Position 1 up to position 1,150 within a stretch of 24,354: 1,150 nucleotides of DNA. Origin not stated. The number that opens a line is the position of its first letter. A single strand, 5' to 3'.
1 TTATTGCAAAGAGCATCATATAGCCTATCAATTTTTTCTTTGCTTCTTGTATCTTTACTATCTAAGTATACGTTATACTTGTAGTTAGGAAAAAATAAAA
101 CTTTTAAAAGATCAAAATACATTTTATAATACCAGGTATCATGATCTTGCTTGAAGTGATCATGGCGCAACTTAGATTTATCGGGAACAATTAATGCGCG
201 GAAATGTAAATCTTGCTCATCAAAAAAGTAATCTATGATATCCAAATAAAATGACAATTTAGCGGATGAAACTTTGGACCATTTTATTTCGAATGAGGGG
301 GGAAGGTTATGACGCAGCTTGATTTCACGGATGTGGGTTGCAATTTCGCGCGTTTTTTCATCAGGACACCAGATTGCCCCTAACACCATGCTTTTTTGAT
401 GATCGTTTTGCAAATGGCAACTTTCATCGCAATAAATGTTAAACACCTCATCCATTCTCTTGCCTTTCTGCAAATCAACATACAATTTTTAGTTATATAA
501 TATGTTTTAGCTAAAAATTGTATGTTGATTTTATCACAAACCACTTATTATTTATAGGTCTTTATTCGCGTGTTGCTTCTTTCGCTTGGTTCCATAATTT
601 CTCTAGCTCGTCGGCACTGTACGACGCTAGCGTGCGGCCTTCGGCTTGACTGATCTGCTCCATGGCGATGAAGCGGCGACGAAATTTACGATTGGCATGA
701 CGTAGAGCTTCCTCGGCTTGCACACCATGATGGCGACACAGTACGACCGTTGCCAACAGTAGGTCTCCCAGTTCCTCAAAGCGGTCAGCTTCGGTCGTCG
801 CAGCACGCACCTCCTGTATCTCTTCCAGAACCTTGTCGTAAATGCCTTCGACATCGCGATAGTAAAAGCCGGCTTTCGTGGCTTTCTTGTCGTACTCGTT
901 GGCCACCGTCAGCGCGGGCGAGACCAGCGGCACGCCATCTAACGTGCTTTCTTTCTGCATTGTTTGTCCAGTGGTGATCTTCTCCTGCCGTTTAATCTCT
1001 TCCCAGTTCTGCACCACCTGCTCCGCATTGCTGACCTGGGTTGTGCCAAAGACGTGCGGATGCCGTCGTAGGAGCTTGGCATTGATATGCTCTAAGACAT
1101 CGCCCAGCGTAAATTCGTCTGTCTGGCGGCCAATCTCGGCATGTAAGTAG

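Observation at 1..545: AT-rich foreign segment with a DUF3800-like gene and a perfect 21-bp inverted repeat at its boundary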

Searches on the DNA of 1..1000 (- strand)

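Call 17: search_rna_families(source=window, start=1, end=1000, threshold=evalue, max_evalue=10, show_alignments=5)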
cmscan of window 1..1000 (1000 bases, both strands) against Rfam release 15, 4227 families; matches with E-value up to 10: 19.
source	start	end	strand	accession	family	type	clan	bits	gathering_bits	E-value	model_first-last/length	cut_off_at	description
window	471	532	+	RF04205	MIR2606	Gene; miRNA;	-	23.2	139.7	0.94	1-165/165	no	MIR2606 microRNA precursor family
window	471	532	-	RF04205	MIR2606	Gene; miRNA;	-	23.2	139.7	0.96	1-165/165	no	MIR2606 microRNA precursor family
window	467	539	+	RF04174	MIR4208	Gene; miRNA;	-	21.6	140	1.5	1-191/191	no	MIR4208 microRNA precursor family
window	472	531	+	RF03940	MIR9563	Gene; miRNA;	-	21.5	90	0.28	11-117/127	no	MIR9563 microRNA precursor family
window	466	538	-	RF04174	MIR4208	Gene; miRNA;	-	21.4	140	1.6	1-191/191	no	MIR4208 microRNA precursor family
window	472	531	+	RF03716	mir-7131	Gene; miRNA;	-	21.1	74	0.21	14-69/84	no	mir-7131 microRNA precursor family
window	470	535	+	RF04228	MIR6140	Gene; miRNA;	-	20.8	140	0.45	1-165/165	no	MIR6140 microRNA precursor family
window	461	538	-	RF02244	mir-785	Gene; miRNA;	-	20.7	62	0.19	1-90/90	no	mir-785 microRNA precursor family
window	466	541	-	RF01024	mir-944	Gene; miRNA;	-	20.3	100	1.1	1-88/88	no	mir-944 microRNA precursor family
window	7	87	-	RF02515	AfaR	Gene; sRNA;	-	20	100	0.64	1-234/234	no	AfaR small RNA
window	470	534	-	RF03940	MIR9563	Gene; miRNA;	-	19.1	90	1.2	1-127/127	no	MIR9563 microRNA precursor family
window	469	536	+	RF03284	mir-4637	Gene; miRNA;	-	18.6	89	1.4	1-84/84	no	mir-4637 microRNA precursor family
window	462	545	+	RF01898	mir-363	Gene; miRNA;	CL00110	17.8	58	0.53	1-80/80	no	mir-363 microRNA precursor family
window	474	533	+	RF04343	Plastid-psbA-2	Cis-reg;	CL00153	17.8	55.8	2.5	1-60/60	no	Plastid-psbA-2 3UTR RNA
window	914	948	+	RF01677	P35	Gene; sRNA;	-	17.8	70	7.4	1-62/62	no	Pseudomonas sRNA P35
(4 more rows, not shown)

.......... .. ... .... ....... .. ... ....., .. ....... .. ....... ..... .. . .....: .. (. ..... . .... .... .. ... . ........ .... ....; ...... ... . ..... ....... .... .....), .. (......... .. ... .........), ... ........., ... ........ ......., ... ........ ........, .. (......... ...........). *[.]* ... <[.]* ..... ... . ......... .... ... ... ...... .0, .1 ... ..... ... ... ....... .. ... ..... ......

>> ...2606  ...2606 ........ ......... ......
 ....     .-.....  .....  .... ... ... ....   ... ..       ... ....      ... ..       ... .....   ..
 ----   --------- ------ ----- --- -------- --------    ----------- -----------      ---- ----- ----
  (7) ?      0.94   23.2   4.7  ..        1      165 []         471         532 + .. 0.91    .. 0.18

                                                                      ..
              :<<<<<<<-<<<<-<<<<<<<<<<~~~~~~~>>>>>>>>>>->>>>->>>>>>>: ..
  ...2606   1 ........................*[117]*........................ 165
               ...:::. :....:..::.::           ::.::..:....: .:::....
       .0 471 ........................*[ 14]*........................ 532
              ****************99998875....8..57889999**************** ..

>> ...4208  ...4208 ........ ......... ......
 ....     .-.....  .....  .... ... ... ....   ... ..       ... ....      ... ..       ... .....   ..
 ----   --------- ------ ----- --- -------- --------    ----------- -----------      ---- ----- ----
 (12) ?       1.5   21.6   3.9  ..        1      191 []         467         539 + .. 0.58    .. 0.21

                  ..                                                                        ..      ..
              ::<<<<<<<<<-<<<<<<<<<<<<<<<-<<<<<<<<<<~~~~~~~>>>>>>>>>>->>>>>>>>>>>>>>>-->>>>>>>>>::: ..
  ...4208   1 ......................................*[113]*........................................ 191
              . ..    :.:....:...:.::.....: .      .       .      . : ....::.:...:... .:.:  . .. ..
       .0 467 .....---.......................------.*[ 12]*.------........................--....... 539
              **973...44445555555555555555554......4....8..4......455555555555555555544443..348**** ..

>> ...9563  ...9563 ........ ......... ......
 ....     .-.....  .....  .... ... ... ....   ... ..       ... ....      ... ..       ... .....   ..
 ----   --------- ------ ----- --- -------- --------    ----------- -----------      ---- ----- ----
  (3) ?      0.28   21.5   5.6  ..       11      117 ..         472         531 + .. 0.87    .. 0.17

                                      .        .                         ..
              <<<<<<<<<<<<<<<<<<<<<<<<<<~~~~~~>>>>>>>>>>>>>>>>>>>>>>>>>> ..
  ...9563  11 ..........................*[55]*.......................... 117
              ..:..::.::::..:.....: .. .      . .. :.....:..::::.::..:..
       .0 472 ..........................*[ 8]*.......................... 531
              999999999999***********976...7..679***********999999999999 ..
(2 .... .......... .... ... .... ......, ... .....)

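Call 63: search_rna_families(sources=[L090, L093, L091, L004, L001, L008, L011, L022, L065], threshold=gathering)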
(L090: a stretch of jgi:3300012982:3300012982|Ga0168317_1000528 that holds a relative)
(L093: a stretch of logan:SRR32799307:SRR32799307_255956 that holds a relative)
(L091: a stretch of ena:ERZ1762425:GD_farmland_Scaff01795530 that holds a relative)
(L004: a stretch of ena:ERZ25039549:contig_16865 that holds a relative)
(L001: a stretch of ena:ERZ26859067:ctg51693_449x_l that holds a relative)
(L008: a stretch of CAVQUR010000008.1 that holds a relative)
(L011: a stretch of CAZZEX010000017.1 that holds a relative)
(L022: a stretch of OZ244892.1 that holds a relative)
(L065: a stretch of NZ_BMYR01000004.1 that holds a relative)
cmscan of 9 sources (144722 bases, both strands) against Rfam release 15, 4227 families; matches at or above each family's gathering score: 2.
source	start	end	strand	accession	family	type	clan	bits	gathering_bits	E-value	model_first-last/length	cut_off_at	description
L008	12953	13025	-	RF00005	tRNA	Gene; tRNA;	CL00001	65.7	29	1e-11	1-71/71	no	tRNA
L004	13996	14070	-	RF00029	Intron_gpII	Intron;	-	58.1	40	1.8e-08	1-77/77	no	Group II catalytic intron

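Call 67: search_rna_families(source=L004, start=9100, end=9420, threshold=evalue, max_evalue=10, show_alignments=3)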
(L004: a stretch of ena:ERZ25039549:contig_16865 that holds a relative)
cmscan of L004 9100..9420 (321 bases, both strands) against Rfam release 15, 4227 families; matches with E-value up to 10: 5.
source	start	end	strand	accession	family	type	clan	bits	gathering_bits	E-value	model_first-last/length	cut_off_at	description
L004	9117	9188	-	RF02256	adapt33_2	Gene; lncRNA;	-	16.8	60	3.9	1-71/71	no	Adaptive response 33 conserved region 2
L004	9358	9413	+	RF01153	sn3060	Gene; snRNA; snoRNA; CD-box;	-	14.5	45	3.2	1-67/67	no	Small nucleolar RNA sn3060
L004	9155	9247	-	RF03378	mir-7398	Gene; miRNA;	-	13.3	44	9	1-60/60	no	mir-7398 microRNA precursor family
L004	9145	9265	-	RF02115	FAM13A-AS1_2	Gene; lncRNA;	-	10.4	38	8.2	1-110/110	no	FAM13A antisense RNA 1 conserved region 2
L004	9207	9229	-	RF00126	ryfA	Gene; sRNA;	-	9.5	80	3.8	270-292/296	no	ryfA RNA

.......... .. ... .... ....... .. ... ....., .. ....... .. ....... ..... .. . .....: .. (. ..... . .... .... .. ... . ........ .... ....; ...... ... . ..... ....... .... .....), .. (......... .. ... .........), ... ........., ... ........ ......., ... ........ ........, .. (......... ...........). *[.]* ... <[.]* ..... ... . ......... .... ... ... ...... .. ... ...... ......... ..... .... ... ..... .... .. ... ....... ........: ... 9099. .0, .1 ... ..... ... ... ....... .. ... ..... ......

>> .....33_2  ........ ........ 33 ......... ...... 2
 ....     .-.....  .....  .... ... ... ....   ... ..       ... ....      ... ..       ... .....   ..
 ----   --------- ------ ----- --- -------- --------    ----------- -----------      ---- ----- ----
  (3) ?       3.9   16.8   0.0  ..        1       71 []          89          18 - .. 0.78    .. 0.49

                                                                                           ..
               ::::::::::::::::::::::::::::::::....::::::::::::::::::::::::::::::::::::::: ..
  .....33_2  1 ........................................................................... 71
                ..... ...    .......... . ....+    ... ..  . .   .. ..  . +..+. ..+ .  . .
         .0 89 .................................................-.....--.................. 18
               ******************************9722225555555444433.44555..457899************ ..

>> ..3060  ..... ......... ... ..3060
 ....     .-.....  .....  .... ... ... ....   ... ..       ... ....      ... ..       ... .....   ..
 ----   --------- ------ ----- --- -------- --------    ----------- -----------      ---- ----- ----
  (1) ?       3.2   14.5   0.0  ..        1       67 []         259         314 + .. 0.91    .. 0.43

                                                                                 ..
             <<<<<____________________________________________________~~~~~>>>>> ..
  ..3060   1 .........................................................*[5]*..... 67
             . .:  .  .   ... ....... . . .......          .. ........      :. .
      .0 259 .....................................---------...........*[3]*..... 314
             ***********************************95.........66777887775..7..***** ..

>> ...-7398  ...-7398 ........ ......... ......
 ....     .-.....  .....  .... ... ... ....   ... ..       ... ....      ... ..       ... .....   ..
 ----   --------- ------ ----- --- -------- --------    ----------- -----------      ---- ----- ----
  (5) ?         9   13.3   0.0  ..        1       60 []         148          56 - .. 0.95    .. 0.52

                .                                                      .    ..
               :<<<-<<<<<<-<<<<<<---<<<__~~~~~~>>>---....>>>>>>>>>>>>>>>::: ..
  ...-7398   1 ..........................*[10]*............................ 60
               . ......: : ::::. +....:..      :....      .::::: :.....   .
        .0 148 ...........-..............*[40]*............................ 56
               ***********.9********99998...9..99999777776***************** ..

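Call 72: search_rna_families(sources=[L093, L085, L002, L003, L010, L013, L017, L018, L019], threshold=evalue, max_evalue=1)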
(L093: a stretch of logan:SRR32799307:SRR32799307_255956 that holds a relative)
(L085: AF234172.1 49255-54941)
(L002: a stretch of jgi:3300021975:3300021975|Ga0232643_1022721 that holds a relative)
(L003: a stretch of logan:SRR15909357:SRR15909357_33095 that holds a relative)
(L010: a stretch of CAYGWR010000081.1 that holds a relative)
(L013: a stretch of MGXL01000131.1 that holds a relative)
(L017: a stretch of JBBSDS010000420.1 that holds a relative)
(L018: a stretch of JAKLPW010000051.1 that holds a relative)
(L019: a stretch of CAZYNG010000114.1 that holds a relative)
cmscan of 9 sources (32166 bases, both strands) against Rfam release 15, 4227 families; matches with E-value up to 1: 2.
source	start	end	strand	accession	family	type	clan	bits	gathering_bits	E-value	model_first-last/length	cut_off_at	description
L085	5613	5673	-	RF01139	sR2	Gene; snRNA; snoRNA; CD-box;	-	21.4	42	0.92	1-57/57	no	Small nucleolar RNA sR2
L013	4281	4490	+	RF00449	IRES_HIF1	Cis-reg; IRES;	-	18.9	110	0.46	1-279/279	no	HIF-1 alpha IRES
